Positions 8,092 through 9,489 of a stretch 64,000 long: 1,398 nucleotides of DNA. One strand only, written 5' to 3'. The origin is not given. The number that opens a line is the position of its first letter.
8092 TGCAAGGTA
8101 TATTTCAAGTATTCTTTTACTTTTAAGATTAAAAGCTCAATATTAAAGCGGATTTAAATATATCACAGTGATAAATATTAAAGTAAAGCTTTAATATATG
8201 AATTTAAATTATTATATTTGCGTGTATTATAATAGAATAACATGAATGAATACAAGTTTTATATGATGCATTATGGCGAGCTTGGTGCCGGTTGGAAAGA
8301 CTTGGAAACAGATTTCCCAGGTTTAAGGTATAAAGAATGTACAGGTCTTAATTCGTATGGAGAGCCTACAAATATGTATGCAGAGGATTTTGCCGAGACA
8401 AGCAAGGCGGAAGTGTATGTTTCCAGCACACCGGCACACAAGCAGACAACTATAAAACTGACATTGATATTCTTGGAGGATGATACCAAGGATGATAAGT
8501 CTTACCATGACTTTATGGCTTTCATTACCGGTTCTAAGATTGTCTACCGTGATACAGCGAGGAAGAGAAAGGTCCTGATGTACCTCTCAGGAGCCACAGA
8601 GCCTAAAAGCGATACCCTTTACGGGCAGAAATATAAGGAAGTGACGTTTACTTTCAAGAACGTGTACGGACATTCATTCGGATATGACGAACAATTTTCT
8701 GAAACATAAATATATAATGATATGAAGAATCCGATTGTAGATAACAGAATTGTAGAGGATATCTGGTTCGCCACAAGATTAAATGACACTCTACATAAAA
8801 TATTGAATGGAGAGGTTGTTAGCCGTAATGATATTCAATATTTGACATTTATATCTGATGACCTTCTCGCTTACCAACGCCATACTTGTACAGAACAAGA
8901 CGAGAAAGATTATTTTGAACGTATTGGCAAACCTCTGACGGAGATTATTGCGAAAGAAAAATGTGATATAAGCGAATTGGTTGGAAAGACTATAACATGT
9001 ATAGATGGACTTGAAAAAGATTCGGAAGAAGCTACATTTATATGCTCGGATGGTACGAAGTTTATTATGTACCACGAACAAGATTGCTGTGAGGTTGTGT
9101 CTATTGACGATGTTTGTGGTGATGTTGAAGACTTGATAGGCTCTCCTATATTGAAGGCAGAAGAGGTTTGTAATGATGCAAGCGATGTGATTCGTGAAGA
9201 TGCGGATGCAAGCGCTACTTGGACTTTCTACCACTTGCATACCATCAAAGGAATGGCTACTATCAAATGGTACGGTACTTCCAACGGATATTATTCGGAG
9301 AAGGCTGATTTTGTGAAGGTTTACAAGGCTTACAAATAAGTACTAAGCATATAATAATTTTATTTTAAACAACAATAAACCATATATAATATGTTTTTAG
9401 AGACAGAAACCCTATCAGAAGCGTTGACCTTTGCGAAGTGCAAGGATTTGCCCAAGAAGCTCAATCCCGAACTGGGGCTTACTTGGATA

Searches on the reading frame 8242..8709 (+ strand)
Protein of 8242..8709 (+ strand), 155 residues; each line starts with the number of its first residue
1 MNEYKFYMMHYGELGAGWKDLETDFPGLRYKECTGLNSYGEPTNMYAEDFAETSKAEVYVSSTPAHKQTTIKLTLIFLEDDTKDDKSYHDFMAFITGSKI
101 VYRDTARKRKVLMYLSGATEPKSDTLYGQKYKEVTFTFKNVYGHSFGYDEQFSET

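Call 54: search_protein_families(library=pfam, proteins=[window:8242-8709:+], max_evalue=0.01)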
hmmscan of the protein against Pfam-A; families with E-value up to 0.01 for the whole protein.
window:8242-8709:+ (155 aa): 1 family
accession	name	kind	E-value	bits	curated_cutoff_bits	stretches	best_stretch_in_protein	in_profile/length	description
PF16774.11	Dit_N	-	0.0033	18.2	25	1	57-138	43-126/129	Distal tail protein, N-terminal domain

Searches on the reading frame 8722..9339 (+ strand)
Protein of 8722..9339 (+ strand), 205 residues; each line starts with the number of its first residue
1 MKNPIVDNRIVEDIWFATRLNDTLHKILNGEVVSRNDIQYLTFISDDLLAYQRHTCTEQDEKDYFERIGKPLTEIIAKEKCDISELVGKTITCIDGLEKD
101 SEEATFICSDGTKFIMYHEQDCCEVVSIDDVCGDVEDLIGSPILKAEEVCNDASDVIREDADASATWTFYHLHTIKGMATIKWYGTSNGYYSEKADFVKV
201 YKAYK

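Call 54: search_protein_families(library=pfam, proteins=[window:8722-9339:+], max_evalue=0.01)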
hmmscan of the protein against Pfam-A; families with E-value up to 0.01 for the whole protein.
window:8722-9339:+ (205 aa): 1 family
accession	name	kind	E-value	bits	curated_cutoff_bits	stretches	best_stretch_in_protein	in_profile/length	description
PF24240.1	DUF7448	-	9.8e-30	103.5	27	1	85-197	2-104/104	Domain of unknown function (DUF7448)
